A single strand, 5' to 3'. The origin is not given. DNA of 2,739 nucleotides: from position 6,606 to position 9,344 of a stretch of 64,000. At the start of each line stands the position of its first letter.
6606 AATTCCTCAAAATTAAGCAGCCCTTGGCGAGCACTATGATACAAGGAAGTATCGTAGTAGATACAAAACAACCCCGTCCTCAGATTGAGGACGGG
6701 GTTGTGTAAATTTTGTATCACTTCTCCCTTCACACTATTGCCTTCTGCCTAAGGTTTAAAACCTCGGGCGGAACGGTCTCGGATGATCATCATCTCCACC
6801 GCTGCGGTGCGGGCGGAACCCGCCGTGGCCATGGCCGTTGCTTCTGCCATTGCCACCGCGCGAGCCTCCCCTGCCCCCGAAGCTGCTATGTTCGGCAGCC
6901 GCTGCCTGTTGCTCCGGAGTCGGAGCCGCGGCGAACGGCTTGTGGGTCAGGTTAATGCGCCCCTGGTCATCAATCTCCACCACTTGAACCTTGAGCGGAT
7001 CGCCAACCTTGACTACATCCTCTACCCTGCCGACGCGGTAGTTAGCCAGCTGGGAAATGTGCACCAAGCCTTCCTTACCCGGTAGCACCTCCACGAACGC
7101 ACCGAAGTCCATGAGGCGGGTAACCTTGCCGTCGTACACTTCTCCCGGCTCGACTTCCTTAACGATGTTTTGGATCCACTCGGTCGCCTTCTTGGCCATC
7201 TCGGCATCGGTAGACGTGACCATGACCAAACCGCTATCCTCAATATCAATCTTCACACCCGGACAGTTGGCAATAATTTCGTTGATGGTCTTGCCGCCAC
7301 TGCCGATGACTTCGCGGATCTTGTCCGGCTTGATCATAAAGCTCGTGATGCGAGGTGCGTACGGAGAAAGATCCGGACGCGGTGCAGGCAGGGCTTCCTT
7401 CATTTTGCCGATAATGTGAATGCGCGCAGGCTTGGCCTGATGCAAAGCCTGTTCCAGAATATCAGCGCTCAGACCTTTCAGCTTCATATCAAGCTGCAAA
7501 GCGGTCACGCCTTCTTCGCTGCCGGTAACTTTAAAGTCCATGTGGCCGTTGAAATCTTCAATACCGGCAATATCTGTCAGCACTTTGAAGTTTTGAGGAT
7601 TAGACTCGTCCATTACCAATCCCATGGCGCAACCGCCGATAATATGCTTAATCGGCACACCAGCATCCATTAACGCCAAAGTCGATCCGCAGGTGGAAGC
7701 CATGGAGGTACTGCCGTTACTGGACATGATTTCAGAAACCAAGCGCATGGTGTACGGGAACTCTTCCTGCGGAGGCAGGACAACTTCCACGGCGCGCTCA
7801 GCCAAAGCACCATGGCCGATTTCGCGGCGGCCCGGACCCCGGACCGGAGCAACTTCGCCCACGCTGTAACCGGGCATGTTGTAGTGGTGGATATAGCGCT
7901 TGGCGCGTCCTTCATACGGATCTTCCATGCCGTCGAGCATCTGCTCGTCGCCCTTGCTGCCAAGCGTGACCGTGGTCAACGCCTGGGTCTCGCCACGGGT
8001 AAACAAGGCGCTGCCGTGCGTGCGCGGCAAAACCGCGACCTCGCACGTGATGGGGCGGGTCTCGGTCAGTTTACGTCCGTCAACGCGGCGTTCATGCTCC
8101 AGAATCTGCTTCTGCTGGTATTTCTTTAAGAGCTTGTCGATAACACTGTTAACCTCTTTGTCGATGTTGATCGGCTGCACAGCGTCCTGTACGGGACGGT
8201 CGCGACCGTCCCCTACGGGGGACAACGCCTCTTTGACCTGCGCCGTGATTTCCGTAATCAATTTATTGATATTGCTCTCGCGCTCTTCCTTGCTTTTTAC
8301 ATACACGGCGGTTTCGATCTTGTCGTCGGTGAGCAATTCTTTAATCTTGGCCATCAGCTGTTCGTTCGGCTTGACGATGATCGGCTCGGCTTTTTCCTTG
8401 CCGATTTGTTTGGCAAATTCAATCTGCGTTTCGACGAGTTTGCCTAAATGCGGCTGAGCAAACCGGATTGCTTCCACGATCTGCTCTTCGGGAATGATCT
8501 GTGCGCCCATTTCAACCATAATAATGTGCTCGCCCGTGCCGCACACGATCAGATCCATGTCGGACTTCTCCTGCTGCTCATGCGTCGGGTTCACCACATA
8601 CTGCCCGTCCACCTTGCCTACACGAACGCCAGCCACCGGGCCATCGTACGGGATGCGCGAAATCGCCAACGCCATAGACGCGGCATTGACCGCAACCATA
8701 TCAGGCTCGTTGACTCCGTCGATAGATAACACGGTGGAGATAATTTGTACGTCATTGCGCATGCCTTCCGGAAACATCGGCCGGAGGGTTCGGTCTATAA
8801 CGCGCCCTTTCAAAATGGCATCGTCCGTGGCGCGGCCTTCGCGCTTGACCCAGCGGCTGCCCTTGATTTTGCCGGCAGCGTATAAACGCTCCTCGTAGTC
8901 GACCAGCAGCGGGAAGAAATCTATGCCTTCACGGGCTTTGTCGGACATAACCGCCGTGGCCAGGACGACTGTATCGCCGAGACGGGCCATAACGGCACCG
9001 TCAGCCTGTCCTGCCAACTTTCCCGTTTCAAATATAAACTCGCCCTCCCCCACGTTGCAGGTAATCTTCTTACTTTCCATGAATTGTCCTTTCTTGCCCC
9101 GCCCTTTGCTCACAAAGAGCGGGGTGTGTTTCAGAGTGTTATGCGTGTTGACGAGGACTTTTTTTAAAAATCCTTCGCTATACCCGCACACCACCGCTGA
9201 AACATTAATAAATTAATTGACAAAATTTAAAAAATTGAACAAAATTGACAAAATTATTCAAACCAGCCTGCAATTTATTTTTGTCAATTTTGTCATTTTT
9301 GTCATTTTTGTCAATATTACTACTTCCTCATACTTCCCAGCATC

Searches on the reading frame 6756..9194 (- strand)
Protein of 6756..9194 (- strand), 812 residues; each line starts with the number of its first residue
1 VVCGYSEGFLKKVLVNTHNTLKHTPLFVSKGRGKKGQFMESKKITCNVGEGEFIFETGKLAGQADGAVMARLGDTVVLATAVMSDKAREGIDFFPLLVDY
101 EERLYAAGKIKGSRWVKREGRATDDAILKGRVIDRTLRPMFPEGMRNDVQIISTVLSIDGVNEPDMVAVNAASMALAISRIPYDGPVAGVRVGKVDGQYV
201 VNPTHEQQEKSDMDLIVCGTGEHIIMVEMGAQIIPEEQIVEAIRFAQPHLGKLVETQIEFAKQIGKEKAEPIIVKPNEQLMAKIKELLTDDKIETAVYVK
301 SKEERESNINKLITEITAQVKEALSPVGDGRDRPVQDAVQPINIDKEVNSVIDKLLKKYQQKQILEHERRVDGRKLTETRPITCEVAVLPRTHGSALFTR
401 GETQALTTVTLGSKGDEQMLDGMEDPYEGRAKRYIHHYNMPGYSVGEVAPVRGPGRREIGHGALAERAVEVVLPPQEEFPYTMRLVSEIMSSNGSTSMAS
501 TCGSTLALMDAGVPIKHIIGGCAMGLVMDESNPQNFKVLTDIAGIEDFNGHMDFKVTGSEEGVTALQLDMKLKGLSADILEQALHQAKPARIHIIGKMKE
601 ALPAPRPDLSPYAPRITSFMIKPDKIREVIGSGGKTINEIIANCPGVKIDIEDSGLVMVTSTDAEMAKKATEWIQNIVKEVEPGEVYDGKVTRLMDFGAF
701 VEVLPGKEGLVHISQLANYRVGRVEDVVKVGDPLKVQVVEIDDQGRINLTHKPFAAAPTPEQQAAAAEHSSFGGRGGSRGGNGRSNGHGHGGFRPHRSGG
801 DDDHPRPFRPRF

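Call 83: search_protein_families(library=pfam, proteins=[window:6756-9194:-], max_evalue=0.00001)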
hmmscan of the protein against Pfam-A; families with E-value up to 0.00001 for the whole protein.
window:6756-9194:- (812 aa): 5 families
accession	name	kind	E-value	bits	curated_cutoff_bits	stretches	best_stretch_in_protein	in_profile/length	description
PF01138.27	RNase_PH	-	9.5e-55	185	25.5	2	54-182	6-130/130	3' exoribonuclease family, domain 1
PF03725.20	RNase_PH_C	-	7.1e-24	84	20.8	1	185-247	1-65/67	3' exoribonuclease family, domain 2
PF00575.29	S1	-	1.5e-19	70.6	22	1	681-752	2-74/74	S1 RNA binding domain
PF00013.35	KH_1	-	1.5e-09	37.9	21.5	1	618-675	3-65/66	KH domain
PF03726.19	PNPase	-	2.9e-06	28.1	24.6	0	280-375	2-81/81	Polyribonucleotide nucleotidyltransferase, RNA binding domain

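Call 84: find_homologous_proteins(query=window:6756-9194:-, max_evalue=1e-50)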
Query window:6756-9194:- (812 aa): 8000 proteins with E <= 1e-50 among 8000 candidates; the best 120 are listed.
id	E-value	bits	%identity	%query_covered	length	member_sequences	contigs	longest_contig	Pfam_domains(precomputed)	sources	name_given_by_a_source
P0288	0.0e+0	1735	100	95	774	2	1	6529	PF00013.36,PF03725.21,PF00575.30,PF03726.20,PF01138.28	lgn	-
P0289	0.0e+0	1397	83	94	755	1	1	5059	PF00013.36,PF03725.21,PF00575.30,PF03726.20,PF01138.28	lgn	-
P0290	0.0e+0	1396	84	94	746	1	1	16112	PF00013.36,PF03725.21,PF00575.30,PF01138.28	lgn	-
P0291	0.0e+0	1389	82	94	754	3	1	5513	PF00013.36,PF03725.21,PF00575.30,PF03726.20,PF01138.28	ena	-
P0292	0.0e+0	1386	82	94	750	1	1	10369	PF00013.36,PF03725.21,PF00575.30,PF03726.20,PF01138.28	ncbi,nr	ncbi:MAG: polyribonucleotide nucleotidyltransferase [Patescibacteria group bacterium]|nr:polyribonuc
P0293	0.0e+0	1382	83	94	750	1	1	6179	PF00013.36,PF03725.21,PF00575.30,PF03726.20,PF01138.28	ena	-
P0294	0.0e+0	1377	84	90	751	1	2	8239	PF00013.36,PF03725.21,PF00575.30,PF03726.20,PF01138.28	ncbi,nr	ncbi:MAG TPA: polyribonucleotide nucleotidyltransferase [Patescibacteria group bacterium]|nr:polyrib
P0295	0.0e+0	1369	82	91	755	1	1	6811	PF00013.36,PF03725.21,PF00575.30,PF03726.20,PF01138.28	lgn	-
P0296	0.0e+0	1364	83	91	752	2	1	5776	PF00013.36,PF03725.21,PF00575.30,PF03726.20,PF01138.28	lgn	-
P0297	0.0e+0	1361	83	91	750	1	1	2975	PF00013.36,PF03725.21,PF00575.30,PF03726.20,PF01138.28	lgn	-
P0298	0.0e+0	1355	82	91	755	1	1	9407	PF00013.36,PF03725.21,PF00575.30,PF03726.20,PF01138.28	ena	-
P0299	0.0e+0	1354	81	92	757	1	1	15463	PF00013.36,PF03725.21,PF00575.30,PF03726.20,PF01138.28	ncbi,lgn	-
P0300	0.0e+0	1353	80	94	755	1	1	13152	PF00013.36,PF03725.21,PF00575.30,PF03726.20,PF01138.28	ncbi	-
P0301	0.0e+0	1351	82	90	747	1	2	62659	PF00013.36,PF03725.21,PF00575.30,PF03726.20,PF01138.28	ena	-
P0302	0.0e+0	1349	81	94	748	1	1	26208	PF00013.36,PF03725.21,PF00575.30,PF03726.20,PF01138.28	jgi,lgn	jgi:polyribonucleotide nucleotidyltransferase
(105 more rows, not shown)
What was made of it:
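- Organism: the window's PNPase is 77-84% identical to proteins named Patescibacteria / Candidatus Doudnabacteria (call 84).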
